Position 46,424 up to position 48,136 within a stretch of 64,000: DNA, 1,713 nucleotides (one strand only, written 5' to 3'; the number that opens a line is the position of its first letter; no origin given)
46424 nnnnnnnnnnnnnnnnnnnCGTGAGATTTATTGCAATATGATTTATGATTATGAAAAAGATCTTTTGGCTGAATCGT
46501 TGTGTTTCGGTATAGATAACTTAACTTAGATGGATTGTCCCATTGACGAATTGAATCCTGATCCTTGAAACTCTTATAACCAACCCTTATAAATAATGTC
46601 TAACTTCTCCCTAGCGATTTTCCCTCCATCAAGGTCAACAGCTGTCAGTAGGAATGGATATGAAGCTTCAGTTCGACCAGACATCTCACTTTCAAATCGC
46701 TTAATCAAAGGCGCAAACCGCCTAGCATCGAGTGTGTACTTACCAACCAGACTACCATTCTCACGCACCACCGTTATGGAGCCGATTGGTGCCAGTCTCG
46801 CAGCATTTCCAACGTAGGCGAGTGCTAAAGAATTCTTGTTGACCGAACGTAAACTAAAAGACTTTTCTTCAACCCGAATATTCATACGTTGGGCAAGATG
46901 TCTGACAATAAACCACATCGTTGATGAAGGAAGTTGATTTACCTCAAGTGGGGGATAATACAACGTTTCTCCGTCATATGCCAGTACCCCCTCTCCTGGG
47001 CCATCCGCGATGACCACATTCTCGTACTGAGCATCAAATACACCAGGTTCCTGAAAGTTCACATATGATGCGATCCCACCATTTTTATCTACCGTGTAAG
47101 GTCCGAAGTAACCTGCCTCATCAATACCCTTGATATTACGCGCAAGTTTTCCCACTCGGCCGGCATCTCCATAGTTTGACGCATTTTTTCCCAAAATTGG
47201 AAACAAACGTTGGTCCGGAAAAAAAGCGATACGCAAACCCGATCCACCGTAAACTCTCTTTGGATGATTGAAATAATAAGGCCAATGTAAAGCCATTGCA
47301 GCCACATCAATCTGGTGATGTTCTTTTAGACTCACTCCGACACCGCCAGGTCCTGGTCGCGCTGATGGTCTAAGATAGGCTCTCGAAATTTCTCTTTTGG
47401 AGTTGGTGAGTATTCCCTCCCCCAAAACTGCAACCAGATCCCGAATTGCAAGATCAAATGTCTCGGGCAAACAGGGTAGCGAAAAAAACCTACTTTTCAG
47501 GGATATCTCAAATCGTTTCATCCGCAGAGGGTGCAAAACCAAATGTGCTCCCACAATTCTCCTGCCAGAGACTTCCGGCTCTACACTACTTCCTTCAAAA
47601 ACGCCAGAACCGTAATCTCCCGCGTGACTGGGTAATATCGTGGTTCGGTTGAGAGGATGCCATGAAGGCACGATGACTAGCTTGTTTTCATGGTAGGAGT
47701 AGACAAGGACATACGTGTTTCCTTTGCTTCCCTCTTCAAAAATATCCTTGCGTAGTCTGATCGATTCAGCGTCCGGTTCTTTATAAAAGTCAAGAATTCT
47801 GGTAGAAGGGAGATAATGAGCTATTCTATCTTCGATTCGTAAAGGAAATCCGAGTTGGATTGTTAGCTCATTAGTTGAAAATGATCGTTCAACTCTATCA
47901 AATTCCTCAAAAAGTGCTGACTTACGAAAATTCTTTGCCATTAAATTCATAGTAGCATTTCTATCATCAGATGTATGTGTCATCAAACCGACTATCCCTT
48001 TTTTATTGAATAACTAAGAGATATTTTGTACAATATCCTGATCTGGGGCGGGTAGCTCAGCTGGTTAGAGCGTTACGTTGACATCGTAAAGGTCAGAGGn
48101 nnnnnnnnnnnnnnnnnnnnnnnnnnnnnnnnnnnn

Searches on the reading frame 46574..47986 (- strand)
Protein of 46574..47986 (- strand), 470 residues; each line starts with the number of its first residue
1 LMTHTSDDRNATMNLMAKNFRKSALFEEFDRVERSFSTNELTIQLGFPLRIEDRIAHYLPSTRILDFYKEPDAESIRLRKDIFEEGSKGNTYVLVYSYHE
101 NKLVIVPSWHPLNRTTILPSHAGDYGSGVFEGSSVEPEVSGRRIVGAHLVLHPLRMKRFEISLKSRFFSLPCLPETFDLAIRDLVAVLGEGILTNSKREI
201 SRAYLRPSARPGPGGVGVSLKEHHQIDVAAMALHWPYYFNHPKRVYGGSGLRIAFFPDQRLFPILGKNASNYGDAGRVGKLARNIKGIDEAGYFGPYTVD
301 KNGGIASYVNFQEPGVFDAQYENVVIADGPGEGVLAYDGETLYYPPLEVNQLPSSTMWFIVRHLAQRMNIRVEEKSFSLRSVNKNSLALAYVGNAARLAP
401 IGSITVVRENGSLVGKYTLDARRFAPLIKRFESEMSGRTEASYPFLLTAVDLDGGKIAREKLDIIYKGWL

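Call 6: search_protein_families(library=pfam, proteins=[window:46574-47986:-])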
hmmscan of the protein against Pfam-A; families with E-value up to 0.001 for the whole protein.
window:46574-47986:- (470 aa): 1 family
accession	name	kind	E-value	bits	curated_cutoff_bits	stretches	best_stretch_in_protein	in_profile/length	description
PF01063.24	Aminotran_4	-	2.5e-05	24.7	28.5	0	327-403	148-222/223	Amino-transferase class IV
